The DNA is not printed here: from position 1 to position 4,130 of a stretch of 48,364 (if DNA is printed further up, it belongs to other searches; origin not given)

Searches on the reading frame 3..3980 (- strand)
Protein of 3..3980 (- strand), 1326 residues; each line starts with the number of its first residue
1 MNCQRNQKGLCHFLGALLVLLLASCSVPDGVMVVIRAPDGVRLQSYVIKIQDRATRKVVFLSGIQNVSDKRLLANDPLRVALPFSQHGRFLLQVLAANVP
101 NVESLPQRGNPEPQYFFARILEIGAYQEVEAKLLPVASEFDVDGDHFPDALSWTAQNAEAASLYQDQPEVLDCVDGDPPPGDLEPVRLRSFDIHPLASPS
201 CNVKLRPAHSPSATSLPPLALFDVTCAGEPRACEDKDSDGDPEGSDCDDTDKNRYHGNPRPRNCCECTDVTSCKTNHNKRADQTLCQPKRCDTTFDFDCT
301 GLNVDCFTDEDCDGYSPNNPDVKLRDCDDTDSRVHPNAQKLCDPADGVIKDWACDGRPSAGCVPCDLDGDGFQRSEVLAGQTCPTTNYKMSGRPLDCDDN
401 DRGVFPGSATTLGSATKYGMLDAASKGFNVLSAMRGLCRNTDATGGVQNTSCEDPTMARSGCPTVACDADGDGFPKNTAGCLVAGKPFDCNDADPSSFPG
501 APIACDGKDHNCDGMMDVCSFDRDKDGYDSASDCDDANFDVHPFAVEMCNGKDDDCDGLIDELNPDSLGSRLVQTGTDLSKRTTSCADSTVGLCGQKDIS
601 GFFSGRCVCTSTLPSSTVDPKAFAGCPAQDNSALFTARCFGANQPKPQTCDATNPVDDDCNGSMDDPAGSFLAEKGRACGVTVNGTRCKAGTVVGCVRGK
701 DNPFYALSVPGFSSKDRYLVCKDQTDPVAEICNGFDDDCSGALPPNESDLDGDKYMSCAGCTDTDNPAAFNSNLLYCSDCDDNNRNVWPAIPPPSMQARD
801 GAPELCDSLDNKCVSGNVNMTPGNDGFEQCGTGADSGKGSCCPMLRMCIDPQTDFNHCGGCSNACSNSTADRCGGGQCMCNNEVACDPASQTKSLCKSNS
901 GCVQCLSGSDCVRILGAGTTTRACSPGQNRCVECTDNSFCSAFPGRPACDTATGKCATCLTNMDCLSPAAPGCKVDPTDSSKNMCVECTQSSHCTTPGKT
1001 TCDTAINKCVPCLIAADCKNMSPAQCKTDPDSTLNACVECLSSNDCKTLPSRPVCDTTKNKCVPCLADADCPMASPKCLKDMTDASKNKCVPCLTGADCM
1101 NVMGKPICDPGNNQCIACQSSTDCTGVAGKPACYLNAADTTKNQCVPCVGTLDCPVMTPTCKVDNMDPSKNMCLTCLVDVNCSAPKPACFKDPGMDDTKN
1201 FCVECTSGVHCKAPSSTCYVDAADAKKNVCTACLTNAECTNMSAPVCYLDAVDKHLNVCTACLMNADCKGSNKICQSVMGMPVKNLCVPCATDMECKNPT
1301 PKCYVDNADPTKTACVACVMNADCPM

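Call 8: search_protein_families(library=pfam, proteins=[window:3-3980:-], max_evalue=0.1)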
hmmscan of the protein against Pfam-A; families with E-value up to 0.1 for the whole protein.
window:3-3980:- (1326 aa): 1 family
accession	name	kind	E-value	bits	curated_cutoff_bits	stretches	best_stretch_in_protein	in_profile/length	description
PF11617.13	Cu-binding_MopE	-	1.2e-26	93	27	4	533-562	1-30/30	Putative metal-binding motif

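Call 9: search_protein_families(library=ncbifam, proteins=[window:3-3980:-], max_evalue=0.1)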
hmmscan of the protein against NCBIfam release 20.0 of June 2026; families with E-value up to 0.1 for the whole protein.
window:3-3980:- (1326 aa): 0 families
